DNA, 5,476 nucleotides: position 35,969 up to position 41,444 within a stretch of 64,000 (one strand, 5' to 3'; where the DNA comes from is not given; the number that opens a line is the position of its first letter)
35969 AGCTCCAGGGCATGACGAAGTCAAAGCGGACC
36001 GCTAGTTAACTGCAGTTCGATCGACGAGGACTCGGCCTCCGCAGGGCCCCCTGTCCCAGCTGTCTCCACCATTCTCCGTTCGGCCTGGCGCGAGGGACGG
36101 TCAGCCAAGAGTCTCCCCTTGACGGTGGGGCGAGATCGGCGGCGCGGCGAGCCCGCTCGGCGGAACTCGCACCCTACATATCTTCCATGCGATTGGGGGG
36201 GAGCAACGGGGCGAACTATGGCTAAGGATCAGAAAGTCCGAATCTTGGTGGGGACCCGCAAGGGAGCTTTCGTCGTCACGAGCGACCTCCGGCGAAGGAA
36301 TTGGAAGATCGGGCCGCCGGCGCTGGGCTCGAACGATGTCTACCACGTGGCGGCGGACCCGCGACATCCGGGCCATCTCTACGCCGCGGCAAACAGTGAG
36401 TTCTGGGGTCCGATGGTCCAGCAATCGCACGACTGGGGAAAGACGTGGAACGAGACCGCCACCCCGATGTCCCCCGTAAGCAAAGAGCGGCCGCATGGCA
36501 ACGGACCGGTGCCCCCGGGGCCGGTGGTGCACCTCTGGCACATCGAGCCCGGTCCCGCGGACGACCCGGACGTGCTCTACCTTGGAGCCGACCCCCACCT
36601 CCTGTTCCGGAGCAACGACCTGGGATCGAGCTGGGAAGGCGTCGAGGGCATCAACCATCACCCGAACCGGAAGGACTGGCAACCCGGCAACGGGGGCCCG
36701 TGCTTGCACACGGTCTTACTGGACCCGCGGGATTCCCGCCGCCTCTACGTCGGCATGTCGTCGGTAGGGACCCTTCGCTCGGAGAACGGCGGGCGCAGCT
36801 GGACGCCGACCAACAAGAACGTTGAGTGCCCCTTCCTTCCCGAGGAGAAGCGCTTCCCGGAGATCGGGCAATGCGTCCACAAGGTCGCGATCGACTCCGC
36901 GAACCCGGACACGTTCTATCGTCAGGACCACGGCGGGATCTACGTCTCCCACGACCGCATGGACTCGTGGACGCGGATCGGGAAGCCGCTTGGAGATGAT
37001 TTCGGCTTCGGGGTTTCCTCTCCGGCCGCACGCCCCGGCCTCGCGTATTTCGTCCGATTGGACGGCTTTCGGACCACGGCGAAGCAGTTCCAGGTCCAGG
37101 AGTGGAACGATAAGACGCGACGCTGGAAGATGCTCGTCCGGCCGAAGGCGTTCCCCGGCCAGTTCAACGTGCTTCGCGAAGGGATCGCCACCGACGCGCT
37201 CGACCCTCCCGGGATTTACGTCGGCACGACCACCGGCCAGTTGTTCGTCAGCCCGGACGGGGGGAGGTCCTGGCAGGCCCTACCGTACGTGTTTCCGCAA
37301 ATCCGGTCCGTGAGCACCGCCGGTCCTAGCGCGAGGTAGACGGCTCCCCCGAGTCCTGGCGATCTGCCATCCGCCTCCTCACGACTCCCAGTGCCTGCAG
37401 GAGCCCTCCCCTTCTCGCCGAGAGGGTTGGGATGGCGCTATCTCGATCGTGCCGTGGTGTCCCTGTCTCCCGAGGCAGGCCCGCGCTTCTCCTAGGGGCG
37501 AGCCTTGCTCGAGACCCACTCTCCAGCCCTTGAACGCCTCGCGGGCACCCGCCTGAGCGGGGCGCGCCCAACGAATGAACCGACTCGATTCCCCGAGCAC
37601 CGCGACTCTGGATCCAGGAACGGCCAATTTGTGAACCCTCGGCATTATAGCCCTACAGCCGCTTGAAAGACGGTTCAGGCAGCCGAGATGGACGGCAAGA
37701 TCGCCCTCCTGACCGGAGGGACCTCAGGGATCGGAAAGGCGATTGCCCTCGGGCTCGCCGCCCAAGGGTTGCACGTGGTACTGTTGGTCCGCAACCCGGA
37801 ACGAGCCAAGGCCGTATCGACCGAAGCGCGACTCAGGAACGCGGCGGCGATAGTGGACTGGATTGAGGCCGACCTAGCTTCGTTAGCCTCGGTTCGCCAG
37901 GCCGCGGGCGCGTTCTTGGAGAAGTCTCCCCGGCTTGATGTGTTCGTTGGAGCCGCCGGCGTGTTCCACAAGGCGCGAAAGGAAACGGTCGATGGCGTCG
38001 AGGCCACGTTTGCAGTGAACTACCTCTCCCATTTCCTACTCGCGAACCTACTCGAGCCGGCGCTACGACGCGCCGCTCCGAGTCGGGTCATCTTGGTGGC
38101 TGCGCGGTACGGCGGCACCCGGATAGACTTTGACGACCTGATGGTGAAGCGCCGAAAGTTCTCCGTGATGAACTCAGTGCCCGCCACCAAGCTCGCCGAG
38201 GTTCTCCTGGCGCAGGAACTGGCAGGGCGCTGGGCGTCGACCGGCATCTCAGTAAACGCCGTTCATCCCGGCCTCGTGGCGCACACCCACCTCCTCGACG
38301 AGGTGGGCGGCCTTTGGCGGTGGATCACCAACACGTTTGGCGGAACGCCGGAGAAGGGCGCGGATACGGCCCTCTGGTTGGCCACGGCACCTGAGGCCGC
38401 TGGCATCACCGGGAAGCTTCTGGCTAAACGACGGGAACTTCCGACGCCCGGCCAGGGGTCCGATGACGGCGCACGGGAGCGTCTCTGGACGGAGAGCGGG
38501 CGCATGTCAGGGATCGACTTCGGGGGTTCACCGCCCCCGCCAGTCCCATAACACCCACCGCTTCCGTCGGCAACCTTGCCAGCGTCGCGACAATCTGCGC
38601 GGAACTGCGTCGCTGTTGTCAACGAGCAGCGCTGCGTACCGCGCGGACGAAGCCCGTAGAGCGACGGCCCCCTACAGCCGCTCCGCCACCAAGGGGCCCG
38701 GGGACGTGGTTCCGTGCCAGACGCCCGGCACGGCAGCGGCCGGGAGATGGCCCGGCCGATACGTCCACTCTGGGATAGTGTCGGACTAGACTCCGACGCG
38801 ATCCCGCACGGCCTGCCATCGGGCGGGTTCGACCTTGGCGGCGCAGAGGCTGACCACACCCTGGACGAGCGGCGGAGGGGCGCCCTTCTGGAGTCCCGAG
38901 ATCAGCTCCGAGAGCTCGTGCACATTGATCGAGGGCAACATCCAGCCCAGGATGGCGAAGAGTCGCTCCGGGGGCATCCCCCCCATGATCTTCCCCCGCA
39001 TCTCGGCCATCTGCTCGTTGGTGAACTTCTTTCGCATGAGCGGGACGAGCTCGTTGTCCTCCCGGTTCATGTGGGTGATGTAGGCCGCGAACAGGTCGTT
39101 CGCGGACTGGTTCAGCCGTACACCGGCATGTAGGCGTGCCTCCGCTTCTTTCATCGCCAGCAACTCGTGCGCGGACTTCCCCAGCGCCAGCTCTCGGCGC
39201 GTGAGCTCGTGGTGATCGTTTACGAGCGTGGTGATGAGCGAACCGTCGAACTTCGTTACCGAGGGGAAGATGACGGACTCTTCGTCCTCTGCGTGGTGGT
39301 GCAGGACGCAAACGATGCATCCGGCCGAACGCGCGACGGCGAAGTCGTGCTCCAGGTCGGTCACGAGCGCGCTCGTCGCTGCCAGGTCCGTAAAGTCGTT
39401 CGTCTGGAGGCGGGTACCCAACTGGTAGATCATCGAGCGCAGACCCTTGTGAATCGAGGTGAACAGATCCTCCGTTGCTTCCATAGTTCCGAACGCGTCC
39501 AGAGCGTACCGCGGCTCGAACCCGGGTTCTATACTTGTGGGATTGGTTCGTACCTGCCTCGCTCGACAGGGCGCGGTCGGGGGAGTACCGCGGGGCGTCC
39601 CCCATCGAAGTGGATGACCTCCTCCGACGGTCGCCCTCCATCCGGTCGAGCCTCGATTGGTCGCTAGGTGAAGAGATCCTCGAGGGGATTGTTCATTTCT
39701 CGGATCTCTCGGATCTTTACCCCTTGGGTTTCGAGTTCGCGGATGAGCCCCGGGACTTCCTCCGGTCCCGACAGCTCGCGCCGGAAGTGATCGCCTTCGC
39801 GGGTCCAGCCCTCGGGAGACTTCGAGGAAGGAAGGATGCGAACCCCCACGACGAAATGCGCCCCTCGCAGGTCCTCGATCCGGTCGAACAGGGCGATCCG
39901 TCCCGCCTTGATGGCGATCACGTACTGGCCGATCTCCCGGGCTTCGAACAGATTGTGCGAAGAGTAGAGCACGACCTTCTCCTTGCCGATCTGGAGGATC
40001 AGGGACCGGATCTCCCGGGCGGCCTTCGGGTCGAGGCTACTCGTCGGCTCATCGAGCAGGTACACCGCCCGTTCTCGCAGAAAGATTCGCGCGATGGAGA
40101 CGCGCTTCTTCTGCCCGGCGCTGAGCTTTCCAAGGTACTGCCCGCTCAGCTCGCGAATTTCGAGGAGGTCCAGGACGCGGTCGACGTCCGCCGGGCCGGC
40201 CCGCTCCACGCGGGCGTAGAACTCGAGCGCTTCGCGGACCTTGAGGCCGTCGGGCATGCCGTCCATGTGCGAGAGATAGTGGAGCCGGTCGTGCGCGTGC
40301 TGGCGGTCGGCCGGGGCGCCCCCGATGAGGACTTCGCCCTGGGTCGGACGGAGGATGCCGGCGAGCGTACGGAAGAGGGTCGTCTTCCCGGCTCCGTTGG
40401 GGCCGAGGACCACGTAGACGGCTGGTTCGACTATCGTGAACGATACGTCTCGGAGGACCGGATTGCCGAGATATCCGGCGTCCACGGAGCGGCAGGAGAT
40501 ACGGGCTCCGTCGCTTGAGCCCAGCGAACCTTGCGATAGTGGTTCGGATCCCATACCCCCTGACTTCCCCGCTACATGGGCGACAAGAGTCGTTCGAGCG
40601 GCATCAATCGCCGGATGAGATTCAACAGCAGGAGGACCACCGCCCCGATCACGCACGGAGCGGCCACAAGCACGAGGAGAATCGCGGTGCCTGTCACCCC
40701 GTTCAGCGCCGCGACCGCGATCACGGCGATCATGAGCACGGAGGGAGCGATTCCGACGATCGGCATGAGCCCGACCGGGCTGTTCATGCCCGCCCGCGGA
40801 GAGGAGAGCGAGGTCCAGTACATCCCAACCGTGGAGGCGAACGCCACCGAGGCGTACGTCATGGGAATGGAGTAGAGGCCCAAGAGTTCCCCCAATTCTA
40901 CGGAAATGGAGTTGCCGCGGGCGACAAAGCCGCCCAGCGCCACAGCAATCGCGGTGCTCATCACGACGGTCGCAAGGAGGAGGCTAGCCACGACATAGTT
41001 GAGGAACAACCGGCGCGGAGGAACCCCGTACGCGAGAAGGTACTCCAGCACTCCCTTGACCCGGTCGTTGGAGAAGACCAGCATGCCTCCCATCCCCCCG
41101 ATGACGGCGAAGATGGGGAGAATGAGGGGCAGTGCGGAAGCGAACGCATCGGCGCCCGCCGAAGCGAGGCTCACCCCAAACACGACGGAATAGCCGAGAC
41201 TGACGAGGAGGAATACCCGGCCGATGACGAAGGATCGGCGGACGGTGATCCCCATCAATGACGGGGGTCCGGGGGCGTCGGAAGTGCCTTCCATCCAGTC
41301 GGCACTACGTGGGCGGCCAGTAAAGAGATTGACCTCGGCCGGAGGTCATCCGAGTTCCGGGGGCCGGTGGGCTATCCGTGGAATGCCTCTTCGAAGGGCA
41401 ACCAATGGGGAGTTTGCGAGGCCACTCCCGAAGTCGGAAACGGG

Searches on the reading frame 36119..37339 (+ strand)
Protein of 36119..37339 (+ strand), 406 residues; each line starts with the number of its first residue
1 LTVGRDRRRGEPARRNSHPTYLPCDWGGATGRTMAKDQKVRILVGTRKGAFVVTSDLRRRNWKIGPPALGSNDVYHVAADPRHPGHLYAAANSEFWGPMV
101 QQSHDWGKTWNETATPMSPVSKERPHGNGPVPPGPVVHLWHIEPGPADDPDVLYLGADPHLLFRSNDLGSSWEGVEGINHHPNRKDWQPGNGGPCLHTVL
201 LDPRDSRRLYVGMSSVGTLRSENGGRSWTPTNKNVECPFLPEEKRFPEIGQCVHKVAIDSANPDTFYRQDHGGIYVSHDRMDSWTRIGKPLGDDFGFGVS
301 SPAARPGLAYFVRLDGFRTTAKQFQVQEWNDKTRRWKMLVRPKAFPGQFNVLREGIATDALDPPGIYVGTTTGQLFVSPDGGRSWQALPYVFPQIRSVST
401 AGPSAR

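Call 15: search_protein_families(library=pfam, proteins=[window:36119-37339:+], max_evalue=0.001)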
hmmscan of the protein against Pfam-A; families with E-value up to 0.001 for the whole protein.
window:36119-37339:+ (406 aa): 2 families
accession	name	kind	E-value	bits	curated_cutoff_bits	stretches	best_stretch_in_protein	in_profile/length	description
PF15902.12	Sortilin-Vps10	-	1.5e-06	27.8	33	0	162-289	3-114/446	Sortilin, neurotensin receptor 3,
PF13088.12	BNR_2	-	0.00035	20.5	31.4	0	45-114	133-202/277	BNR repeat-like domain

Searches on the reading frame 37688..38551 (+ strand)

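Call 24: search_protein_families(library=pfam, proteins=[window:37688-38551:+], max_evalue=0.01)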
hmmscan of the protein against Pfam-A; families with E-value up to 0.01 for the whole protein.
window:37688-38551:+ (287 aa): 6 families
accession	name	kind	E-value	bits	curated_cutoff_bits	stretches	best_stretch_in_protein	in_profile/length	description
PF00106.31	adh_short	-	2.5e-27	96.1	26.6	1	4-204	1-188/195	short chain dehydrogenase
PF13561.12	adh_short_C2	-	4.1e-22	79.3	27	1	13-244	6-228/236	Enoyl-(Acyl carrier protein) reductase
PF08659.16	KR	-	4.1e-09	37.1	22.6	1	7-98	4-97/180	KR domain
PF13460.12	NAD_binding_10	-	0.00016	22.1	27.2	1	10-72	1-57/184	NAD(P)H-binding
PF03807.23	F420_oxidored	-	0.00076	20.5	21.6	1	4-75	1-74/94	NADP oxidoreductase coenzyme F420-dependent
PF01370.27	Epimerase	-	0.0021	17.9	20.9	1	6-113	1-93/240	NAD dependent epimerase/dehydratase family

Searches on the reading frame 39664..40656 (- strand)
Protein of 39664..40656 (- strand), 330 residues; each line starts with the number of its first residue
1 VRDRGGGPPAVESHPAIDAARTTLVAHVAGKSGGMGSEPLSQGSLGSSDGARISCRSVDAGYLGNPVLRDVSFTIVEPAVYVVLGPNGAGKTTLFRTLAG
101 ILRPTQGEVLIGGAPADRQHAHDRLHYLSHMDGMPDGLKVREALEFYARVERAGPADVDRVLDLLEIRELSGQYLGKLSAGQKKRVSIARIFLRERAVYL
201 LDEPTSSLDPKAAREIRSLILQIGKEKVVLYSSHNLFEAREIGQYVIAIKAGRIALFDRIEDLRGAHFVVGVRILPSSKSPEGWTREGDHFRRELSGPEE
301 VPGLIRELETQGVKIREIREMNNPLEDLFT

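Call 15: search_protein_families(library=pfam, proteins=[window:39664-40656:-], max_evalue=0.001)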
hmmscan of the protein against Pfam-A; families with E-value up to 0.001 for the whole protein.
window:39664-40656:- (330 aa): 4 families
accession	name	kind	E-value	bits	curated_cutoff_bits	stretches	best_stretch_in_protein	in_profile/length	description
PF00005.33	ABC_tran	-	9.4e-29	101.2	25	1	68-206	1-137/137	ABC transporter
PF13304.12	AAA_21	-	1.2e-11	45.6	27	2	176-237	236-301/304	AAA domain, putative AbiEii toxin, Type IV TA system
PF02463.25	SMC_N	-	6.4e-06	26.2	40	1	77-234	23-197/220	RecF/RecN/SMC N terminal domain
PF00448.28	SRP54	-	0.00047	20.3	22.7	1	78-132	1-55/196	SRP54-type protein, GTPase domain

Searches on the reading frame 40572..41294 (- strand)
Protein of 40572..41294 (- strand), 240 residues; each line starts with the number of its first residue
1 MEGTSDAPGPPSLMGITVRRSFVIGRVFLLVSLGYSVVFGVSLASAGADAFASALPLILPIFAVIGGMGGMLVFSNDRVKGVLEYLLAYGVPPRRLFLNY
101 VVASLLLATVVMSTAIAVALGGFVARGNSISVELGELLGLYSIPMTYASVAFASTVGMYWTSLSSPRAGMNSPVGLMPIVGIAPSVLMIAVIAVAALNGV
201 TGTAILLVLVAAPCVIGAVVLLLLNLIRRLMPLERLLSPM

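Call 24: search_protein_families(library=pfam, proteins=[window:40572-41294:-], max_evalue=0.01)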
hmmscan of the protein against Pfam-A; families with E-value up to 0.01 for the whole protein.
window:40572-41294:- (240 aa): 1 family
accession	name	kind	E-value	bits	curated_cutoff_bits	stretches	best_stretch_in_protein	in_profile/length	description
PF12698.13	ABC2_membrane_3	-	0.0059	16.2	31.6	1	53-200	163-298/347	ABC-2 family transporter protein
